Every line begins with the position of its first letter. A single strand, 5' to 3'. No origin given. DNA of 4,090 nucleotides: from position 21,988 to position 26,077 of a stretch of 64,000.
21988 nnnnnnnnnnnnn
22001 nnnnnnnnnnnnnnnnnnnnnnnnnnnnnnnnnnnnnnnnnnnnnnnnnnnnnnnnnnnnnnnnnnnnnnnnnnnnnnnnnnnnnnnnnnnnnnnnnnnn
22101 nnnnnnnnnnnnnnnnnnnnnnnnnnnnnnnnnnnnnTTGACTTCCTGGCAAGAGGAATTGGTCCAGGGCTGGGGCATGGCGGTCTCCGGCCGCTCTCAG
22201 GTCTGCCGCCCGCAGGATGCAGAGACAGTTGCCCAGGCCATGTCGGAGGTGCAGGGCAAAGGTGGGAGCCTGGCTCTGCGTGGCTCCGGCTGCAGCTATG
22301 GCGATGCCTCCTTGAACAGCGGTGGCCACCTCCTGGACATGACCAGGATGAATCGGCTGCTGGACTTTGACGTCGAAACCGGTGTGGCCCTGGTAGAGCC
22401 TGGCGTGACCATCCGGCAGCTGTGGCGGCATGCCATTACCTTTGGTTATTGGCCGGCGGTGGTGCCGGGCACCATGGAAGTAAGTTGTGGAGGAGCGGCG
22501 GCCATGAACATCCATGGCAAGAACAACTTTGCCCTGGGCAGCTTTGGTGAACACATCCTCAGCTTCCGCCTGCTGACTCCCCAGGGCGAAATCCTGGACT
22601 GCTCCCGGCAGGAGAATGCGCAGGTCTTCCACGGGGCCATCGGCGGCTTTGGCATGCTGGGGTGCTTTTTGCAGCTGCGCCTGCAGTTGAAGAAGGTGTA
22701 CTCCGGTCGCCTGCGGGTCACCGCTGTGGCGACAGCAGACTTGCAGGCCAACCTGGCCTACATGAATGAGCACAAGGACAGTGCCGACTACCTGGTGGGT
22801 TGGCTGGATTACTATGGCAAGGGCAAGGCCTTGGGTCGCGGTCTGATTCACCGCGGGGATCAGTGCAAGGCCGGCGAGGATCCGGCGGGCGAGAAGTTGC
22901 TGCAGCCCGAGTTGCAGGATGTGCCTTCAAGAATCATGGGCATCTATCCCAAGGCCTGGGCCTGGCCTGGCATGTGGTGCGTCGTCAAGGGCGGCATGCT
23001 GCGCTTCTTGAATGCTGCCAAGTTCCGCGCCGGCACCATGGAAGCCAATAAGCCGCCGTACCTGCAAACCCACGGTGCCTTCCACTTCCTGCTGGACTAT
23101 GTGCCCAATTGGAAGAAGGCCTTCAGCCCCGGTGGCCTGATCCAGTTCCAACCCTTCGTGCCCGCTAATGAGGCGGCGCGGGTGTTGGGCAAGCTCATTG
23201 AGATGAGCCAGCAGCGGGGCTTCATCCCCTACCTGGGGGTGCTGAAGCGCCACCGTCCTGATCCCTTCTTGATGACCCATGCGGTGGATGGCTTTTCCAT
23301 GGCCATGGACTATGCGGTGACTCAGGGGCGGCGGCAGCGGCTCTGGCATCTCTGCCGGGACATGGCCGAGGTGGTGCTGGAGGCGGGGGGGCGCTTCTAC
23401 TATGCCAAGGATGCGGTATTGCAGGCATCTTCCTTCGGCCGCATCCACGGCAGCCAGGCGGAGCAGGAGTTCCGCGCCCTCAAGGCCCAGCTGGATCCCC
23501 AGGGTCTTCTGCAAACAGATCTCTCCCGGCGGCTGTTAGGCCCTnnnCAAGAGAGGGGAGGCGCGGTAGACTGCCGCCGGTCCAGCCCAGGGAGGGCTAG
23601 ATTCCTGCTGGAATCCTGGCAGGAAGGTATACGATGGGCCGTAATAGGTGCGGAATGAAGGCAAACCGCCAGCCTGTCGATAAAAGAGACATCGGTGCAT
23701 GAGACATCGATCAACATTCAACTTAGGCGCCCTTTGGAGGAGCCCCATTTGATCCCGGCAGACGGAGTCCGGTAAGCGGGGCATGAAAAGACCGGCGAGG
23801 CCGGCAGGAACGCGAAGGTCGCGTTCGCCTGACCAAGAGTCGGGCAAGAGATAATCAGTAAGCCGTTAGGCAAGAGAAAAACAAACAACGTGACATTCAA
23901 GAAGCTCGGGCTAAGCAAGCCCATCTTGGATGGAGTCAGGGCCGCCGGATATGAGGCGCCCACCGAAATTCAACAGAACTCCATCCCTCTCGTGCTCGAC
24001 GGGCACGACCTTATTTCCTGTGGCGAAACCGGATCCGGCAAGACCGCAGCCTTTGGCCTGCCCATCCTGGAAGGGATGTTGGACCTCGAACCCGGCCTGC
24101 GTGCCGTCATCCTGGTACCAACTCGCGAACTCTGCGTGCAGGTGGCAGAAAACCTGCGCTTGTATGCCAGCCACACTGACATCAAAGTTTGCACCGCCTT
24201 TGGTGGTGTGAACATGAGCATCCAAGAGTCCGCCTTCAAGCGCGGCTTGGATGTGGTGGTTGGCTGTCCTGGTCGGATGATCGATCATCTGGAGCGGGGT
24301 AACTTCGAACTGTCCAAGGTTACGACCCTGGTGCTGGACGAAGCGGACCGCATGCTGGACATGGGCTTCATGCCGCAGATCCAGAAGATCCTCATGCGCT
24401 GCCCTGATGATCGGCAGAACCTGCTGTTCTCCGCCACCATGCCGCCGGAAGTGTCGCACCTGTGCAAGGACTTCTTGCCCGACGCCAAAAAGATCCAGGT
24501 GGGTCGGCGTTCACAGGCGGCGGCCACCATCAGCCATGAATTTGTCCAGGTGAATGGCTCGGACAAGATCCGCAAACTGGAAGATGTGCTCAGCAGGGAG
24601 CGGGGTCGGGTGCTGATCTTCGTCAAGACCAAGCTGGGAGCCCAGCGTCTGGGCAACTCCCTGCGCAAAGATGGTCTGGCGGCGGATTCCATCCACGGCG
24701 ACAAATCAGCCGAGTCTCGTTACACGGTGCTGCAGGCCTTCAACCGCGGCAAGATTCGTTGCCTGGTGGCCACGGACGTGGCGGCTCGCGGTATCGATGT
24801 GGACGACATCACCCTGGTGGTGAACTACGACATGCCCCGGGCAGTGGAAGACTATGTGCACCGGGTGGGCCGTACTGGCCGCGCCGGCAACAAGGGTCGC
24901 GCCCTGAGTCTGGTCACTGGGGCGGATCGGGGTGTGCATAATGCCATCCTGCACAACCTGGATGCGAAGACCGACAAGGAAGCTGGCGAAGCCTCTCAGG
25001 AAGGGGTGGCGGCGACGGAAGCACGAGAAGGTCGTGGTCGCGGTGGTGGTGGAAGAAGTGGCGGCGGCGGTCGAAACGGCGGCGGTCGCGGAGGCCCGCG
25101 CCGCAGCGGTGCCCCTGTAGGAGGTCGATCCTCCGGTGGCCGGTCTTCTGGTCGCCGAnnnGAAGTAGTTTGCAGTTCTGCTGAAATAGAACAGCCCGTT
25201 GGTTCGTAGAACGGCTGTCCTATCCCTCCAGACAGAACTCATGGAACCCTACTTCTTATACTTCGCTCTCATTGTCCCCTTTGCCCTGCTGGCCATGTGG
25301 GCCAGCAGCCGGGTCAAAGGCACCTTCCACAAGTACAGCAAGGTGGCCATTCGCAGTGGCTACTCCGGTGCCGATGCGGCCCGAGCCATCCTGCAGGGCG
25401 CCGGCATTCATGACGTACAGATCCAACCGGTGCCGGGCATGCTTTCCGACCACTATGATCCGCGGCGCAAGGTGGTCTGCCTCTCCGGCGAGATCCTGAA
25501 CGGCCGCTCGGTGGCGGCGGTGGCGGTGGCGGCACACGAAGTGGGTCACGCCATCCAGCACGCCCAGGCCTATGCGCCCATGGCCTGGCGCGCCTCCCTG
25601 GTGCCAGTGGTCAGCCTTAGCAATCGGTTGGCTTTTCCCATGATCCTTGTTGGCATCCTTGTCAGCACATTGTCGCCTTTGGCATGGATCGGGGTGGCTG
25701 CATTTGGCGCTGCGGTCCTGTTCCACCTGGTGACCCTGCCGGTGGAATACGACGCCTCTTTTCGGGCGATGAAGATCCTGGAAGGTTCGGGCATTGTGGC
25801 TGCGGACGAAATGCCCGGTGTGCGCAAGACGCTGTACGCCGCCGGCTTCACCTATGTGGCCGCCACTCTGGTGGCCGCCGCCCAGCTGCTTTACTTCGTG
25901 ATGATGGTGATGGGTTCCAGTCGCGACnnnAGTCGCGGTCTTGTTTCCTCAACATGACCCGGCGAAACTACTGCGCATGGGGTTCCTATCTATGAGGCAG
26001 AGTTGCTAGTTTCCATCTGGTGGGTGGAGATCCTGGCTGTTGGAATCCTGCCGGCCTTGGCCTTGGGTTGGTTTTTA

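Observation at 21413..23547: DprE2-like SDR and DprE1-like FAD oxidase pair (putative polyprenyl-phospho-sugar 2'-epimerase) with overlapping start and stop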

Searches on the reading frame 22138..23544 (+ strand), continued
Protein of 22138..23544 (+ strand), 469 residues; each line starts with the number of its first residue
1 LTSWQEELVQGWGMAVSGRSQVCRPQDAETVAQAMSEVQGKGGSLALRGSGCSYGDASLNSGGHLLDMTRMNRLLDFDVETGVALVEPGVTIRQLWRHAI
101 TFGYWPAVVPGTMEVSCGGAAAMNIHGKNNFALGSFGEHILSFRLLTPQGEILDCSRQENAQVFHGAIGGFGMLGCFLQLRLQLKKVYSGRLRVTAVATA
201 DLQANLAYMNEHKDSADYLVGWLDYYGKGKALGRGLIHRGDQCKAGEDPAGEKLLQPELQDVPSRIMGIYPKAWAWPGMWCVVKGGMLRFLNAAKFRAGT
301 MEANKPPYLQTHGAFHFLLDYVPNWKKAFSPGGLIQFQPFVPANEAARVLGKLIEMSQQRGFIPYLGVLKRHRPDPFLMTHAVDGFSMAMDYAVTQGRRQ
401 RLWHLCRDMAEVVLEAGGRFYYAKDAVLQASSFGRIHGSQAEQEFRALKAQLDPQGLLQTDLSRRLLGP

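Call 96: search_protein_families(library=pfam, proteins=[L108:5980-8148:+, L108:11431-14331:+, L179:3083-4597:+, L179:964-2883:+, L179:10166-11995:+, L115:11463-12596:+, L115:12742-13716:+, L113:11461-12447:+, L105:11448-12428:+, L115:6450-7334:+])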
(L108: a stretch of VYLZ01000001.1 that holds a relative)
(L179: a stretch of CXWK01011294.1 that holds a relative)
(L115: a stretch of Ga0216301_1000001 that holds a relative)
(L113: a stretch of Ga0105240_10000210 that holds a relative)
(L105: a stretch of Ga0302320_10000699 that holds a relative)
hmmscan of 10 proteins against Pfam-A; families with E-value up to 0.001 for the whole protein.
L108:5980-8148:+ (723 aa): 0 families

L108:11431-14331:+ (967 aa): 6 families
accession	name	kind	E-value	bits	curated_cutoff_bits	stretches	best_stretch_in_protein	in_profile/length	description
PF15902.12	Sortilin-Vps10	-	2.4e-35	122.6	33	2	156-310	3-141/446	Sortilin, neurotensin receptor 3,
PF02012.26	BNR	-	5.3e-12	44.3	27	0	774-784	1-11/12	BNR/Asp-box repeat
PF14870.12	PSII_BNR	-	2.8e-10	40.4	27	0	682-823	43-174/303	Photosynthesis system II assembly factor YCF48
PF15899.11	BNR_6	-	9.6e-08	31.8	27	0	730-743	1-14/14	BNR-Asp box repeat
PF13088.12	BNR_2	-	1.5e-06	28.3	31.4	1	77-285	60-258/277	BNR repeat-like domain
PF24316.1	Tli3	-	6.5e-06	26.9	27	0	698-764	49-118/129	T6SS Tli3 immunity protein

L179:3083-4597:+ (505 aa): 0 families

L179:964-2883:+ (640 aa): 3 families
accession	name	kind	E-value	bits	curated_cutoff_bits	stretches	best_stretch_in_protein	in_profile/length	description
PF00183.23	HSP90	-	1e-87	295.7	24.4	1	228-632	80-491/518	Hsp90 protein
PF13589.12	HATPase_c_3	-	1.2e-08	35.5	25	1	46-159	8-94/137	Histidine kinase-, DNA gyrase B-, and HSP90-like ATPase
PF02518.31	HATPase_c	-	0.00027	21.8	26.4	1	53-195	3-107/111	Histidine kinase-, DNA gyrase B-, and HSP90-like ATPase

L179:10166-11995:+ (610 aa): 3 families
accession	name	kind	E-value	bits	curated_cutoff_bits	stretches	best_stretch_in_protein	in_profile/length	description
PF00498.31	FHA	-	5.6e-22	78.4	20.7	1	424-486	2-66/67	FHA domain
PF00486.34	Trans_reg_C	-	1.3e-14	54.5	26.2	1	535-607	6-77/77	Transcriptional regulatory protein, C terminal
PF16697.10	Yop-YscD_cpl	-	1.7e-14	54.3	33.2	1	408-486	4-83/94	Inner membrane component of T3SS, cytoplasmic domain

L115:11463-12596:+ (378 aa): 8 families
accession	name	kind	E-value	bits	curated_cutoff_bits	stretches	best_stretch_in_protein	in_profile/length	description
PF01370.27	Epimerase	-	1.1e-57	195.7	20.9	1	51-300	1-240/240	NAD dependent epimerase/dehydratase family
PF16363.11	GDP_Man_Dehyd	-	1.1e-51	176.7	27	1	52-362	1-330/332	GDP-mannose 4,6 dehydratase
PF01073.25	3Beta_HSD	-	3.8e-16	59.4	22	1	52-200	1-157/280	3-beta hydroxysteroid dehydrogenase/isomerase family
PF04321.23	RmlD_sub_bind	-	2.8e-15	56.6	27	1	50-205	2-141/287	RmlD substrate binding domain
PF02719.21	Polysacc_synt_2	-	1e-11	45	20.2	1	51-220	1-172/293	Polysaccharide biosynthesis protein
PF13460.12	NAD_binding_10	-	8.8e-09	35.9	27.2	1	55-171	1-104/184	NAD(P)H-binding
PF07993.18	NAD_binding_4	-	2e-07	30.9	20.1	1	114-225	88-210/258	Male sterility protein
PF08659.16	KR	-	6.1e-05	23.4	22.6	0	51-173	3-145/180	KR domain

L115:12742-13716:+ (325 aa): 2 families
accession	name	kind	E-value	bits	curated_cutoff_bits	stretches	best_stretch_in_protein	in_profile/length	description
PF01368.27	DHH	-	1.1e-14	55.2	28.1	1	21-160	2-125/125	DHH family, N-terminal domain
PF02272.25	DHHA1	-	1.1e-12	48.7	25.9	1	237-322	11-100/102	DHHA1 domain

L113:11461-12447:+ (329 aa): 2 families
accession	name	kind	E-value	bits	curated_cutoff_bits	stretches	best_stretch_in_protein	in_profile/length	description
PF01368.27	DHH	-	5.8e-15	56.1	28.1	1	25-164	2-125/125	DHH family, N-terminal domain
PF02272.25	DHHA1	-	1.4e-11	45.2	25.9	1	244-327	14-101/102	DHHA1 domain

L105:11448-12428:+ (327 aa): 2 families
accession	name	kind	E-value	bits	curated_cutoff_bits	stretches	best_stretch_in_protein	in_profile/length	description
PF01368.27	DHH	-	1e-13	52.1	28.1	1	23-162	2-125/125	DHH family, N-terminal domain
PF02272.25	DHHA1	-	4.5e-12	46.8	25.9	1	243-316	15-92/102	DHHA1 domain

L115:6450-7334:+ (295 aa): 2 families
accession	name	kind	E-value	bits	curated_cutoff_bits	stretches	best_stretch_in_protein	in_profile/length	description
PF00483.29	NTP_transferase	-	4.7e-78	262.6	21.2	1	4-240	1-243/245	Nucleotidyl transferase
PF12804.13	NTP_transf_3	-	1.3e-11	45.4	27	1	5-138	1-123/160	MobA-like NTP transferase domain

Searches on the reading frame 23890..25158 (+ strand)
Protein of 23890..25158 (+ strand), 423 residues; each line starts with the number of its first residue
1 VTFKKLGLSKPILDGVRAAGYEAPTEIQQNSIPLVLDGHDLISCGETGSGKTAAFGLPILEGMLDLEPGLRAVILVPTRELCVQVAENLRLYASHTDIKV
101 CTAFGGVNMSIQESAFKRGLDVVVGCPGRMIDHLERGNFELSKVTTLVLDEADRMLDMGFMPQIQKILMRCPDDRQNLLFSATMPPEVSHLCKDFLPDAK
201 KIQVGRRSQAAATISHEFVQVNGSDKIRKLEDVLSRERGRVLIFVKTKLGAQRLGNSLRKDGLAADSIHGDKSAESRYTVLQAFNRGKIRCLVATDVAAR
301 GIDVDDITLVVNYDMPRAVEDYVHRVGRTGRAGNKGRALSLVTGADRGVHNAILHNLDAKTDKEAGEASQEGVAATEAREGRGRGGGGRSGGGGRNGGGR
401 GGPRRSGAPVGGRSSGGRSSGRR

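Call 9: search_protein_families(library=pfam, proteins=[window:23890-25158:+])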
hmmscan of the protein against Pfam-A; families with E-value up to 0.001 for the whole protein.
window:23890-25158:+ (423 aa): 3 families
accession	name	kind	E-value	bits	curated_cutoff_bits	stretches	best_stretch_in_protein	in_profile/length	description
PF00270.35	DEAD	-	1.4e-47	162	26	1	25-188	1-164/167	DEAD/DEAH box helicase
PF00271.37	Helicase_C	-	3.6e-31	108.1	23.5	1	226-333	2-110/110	Helicase conserved C-terminal domain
PF04851.21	ResIII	-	5.7e-05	23.5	22.5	1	46-184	31-162/164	Type III restriction enzyme, res subunit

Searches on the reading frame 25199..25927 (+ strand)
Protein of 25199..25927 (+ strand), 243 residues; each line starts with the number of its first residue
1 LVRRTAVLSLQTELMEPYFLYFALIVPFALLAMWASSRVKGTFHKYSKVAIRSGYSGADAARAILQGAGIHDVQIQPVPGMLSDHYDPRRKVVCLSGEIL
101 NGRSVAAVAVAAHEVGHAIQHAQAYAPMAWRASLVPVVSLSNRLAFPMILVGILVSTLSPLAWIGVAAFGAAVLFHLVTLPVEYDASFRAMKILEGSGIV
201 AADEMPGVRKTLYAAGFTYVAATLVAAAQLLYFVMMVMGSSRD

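Call 9: search_protein_families(library=pfam, proteins=[window:25199-25927:+])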
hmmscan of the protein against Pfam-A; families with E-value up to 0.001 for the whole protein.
window:25199-25927:+ (243 aa): 1 family
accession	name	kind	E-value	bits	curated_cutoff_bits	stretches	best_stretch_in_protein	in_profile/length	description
PF04298.18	Zn_peptidase_2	-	7.9e-84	281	27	1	21-237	1-217/218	Putative neutral zinc metallopeptidase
